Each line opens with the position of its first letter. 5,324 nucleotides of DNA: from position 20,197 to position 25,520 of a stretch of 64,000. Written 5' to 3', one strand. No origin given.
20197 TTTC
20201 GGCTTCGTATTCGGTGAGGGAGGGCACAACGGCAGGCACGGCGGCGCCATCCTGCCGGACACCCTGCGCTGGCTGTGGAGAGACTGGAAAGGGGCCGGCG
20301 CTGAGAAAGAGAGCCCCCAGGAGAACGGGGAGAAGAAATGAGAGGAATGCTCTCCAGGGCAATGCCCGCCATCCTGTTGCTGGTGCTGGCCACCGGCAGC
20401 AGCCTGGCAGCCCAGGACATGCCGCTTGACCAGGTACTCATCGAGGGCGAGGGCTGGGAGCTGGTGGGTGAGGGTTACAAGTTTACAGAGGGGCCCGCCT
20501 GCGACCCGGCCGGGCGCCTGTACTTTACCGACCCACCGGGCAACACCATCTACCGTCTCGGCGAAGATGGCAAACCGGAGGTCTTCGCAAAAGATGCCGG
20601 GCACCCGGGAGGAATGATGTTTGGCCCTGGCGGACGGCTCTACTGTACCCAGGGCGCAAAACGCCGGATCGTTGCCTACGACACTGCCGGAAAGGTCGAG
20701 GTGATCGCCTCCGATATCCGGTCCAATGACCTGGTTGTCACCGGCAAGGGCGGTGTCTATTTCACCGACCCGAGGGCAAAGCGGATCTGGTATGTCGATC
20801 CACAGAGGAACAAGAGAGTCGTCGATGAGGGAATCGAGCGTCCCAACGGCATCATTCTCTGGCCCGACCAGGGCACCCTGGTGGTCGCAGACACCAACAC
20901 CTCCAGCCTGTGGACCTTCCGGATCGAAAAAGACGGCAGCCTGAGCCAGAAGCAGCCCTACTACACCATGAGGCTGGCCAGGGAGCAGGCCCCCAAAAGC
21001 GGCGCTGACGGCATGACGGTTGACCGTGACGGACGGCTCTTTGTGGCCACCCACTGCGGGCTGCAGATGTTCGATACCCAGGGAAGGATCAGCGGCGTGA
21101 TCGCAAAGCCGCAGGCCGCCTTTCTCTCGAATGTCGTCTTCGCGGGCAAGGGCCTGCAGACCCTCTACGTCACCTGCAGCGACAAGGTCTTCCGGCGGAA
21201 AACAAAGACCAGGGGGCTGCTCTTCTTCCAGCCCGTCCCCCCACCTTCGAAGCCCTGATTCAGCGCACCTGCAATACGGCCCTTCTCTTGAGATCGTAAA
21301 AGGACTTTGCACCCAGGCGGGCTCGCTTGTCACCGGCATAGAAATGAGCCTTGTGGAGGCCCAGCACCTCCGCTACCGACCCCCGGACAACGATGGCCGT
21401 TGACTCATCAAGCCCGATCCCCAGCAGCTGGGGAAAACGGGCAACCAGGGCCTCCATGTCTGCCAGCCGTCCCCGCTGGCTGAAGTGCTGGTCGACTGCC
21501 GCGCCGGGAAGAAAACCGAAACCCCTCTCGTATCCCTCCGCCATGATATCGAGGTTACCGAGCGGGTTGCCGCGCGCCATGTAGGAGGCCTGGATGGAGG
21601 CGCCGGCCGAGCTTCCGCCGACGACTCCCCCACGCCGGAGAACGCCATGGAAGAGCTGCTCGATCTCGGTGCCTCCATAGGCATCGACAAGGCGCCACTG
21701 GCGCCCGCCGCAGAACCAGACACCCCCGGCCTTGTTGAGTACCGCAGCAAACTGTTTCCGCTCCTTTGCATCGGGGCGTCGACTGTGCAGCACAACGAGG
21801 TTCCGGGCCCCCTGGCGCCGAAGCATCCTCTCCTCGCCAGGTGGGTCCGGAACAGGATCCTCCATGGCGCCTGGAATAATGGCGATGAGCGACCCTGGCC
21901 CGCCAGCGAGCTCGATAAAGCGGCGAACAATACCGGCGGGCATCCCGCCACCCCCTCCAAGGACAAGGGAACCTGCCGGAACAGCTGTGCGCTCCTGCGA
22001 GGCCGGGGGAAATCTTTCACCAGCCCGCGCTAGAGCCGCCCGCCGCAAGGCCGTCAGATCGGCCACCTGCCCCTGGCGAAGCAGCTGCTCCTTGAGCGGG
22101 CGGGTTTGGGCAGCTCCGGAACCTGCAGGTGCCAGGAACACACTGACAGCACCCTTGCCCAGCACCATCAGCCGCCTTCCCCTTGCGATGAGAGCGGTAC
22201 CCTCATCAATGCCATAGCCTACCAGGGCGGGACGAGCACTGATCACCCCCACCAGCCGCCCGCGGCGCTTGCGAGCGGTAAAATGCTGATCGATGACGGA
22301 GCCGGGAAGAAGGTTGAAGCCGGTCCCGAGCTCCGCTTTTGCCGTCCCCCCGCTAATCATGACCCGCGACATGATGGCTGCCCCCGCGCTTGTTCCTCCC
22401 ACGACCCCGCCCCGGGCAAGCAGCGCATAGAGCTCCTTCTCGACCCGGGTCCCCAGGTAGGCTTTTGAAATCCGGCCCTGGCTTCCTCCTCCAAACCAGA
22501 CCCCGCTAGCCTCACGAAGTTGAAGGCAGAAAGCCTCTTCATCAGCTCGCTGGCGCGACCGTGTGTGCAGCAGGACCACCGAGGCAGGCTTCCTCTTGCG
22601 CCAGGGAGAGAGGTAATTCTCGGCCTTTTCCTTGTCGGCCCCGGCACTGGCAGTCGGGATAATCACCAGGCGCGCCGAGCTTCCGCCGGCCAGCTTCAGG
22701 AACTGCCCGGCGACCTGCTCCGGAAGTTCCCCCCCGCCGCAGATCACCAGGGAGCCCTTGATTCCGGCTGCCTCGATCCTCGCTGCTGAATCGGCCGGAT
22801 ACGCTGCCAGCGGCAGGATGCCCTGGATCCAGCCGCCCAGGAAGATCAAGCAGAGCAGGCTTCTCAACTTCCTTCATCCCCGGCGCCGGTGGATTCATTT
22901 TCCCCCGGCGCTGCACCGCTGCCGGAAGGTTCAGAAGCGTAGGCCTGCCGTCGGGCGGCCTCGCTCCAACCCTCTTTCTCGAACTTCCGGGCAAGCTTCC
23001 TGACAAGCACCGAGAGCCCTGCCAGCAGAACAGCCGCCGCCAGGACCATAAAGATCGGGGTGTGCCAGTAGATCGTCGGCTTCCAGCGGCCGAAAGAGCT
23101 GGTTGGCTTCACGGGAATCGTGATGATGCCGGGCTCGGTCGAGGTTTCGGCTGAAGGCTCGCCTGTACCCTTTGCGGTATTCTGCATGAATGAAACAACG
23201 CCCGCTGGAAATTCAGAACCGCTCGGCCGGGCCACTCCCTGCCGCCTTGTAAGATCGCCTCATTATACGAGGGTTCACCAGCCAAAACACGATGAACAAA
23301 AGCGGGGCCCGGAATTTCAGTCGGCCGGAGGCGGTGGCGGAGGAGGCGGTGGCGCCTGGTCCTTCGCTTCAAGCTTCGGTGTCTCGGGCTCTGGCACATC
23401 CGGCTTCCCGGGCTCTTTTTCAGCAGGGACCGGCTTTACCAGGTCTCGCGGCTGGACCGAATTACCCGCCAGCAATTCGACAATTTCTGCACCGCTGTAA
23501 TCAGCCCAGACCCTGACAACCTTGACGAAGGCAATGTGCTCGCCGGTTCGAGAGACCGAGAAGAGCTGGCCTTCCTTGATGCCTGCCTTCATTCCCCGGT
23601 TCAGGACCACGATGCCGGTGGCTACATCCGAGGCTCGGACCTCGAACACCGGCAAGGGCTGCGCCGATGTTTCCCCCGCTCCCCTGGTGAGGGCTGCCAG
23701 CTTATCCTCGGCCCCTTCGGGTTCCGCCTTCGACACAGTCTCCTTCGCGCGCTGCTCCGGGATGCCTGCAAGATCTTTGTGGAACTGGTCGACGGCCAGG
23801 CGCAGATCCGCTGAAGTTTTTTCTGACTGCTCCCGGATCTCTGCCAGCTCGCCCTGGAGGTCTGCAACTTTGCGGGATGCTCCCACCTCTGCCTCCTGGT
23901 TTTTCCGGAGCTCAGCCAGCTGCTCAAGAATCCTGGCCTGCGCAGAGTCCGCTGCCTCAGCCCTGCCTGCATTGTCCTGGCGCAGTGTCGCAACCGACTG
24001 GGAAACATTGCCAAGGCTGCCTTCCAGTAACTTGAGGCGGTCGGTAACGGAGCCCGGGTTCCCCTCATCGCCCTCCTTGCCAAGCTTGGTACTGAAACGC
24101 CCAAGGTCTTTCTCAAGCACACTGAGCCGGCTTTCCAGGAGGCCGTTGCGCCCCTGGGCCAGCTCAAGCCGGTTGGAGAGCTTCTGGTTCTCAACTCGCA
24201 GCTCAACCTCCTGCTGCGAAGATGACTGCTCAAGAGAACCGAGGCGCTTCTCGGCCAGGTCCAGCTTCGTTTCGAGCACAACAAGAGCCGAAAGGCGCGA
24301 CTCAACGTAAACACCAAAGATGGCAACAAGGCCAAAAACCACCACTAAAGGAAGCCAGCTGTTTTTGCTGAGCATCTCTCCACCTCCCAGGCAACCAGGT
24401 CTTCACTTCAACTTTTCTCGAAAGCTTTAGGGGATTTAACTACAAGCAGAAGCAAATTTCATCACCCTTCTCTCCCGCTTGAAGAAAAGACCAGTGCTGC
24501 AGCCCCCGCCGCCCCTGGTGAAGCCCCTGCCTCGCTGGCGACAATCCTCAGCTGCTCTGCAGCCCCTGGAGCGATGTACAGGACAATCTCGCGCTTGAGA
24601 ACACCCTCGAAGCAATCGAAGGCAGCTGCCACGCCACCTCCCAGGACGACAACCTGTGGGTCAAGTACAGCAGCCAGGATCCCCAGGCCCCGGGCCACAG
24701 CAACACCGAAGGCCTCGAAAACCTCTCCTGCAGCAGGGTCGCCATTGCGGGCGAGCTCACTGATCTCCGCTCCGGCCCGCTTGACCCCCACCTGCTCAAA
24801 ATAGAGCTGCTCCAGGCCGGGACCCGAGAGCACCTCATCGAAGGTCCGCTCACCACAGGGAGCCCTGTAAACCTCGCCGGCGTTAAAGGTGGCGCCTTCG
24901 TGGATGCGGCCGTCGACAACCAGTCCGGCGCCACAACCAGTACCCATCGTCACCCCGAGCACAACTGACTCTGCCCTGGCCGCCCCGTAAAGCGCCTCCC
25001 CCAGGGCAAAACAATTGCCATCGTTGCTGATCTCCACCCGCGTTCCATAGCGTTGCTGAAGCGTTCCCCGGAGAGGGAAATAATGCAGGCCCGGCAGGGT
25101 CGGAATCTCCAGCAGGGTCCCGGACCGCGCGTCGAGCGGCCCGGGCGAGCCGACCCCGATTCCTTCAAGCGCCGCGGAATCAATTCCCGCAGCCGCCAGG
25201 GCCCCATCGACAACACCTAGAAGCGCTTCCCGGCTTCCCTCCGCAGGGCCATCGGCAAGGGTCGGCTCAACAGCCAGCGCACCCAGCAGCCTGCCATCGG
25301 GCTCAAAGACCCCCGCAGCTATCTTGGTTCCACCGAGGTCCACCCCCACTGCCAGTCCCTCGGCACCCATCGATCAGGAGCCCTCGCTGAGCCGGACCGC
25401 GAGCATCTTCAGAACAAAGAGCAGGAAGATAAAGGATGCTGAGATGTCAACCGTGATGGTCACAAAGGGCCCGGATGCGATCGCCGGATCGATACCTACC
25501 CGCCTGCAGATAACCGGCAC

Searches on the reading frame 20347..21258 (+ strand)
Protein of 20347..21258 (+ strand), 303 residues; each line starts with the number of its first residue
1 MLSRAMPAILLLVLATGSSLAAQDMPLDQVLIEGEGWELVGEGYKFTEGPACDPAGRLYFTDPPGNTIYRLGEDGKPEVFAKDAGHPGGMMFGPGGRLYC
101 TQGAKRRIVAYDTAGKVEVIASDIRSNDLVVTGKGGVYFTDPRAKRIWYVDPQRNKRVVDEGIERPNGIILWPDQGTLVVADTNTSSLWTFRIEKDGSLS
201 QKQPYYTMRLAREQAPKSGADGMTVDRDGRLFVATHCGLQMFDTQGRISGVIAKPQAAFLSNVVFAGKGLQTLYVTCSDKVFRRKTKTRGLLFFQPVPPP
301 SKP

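Call 42: search_protein_families(library=pfam, proteins=[window:20347-21258:+])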
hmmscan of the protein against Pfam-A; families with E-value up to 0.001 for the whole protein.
window:20347-21258:+ (303 aa): 3 families
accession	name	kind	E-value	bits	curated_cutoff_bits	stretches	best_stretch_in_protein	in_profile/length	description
PF08450.18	SGL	-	8.1e-34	117.7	26.3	1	46-277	1-244/246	SMP-30/Gluconolactonase/LRE-like region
PF24684.1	Vgb_lyase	-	3e-07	30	50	1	53-177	147-278/290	Virginiamycin B lyase family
PF01436.27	NHL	-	0.00071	19.9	20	0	166-191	4-28/28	NHL repeat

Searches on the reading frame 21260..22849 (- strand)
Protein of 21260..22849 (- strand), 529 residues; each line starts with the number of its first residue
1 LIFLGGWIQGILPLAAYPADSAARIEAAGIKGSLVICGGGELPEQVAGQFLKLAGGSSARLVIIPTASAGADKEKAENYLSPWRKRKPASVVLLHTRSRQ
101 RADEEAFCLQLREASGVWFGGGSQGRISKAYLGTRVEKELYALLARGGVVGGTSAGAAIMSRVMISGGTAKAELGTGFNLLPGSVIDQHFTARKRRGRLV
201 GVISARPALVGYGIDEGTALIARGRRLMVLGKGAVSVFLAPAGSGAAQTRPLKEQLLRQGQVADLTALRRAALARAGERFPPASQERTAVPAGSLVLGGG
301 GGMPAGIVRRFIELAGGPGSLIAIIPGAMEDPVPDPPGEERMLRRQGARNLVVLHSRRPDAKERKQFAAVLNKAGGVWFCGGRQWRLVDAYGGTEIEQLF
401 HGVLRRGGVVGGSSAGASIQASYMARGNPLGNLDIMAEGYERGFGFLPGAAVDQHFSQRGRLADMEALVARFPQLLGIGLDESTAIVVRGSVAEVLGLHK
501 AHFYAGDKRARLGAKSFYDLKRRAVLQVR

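Call 42: search_protein_families(library=pfam, proteins=[window:21260-22849:-])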
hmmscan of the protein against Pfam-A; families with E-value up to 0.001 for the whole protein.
window:21260-22849:- (529 aa): 1 family
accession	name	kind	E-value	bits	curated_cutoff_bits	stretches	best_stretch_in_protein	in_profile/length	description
PF03575.23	Peptidase_S51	-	4.2e-33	115.2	23.9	2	39-227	6-203/206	Peptidase family S51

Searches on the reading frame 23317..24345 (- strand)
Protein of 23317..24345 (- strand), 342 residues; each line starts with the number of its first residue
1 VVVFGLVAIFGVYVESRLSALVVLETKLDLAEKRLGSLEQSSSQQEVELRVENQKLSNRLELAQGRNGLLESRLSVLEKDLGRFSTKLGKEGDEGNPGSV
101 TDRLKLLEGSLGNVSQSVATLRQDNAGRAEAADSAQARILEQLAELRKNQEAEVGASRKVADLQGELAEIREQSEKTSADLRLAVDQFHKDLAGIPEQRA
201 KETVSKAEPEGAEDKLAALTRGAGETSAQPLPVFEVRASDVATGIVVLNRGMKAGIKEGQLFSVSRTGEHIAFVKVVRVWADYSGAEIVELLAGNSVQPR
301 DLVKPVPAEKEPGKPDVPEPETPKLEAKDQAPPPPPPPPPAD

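Call 42: search_protein_families(library=pfam, proteins=[window:23317-24345:-])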
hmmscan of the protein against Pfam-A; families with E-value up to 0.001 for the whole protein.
window:23317-24345:- (342 aa): 1 family
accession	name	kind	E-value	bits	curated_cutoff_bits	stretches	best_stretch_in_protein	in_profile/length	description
PF16538.11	FlgT_C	-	0.00011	23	27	0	246-271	4-29/77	Flagellar assembly protein T, C-terminal domain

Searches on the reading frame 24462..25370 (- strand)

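Call 42: search_protein_families(library=pfam, proteins=[window:24462-25370:-])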
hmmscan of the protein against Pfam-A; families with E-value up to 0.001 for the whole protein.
window:24462-25370:- (302 aa): 2 families
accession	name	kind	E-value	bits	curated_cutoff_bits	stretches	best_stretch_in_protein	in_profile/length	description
PF00480.26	ROK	-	1e-45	156.9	22.9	1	8-294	2-291/294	ROK family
PF01869.26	BcrAD_BadFG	-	7.9e-05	22.7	31.5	1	8-77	1-71/271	BadF/BadG/BcrA/BcrD ATPase family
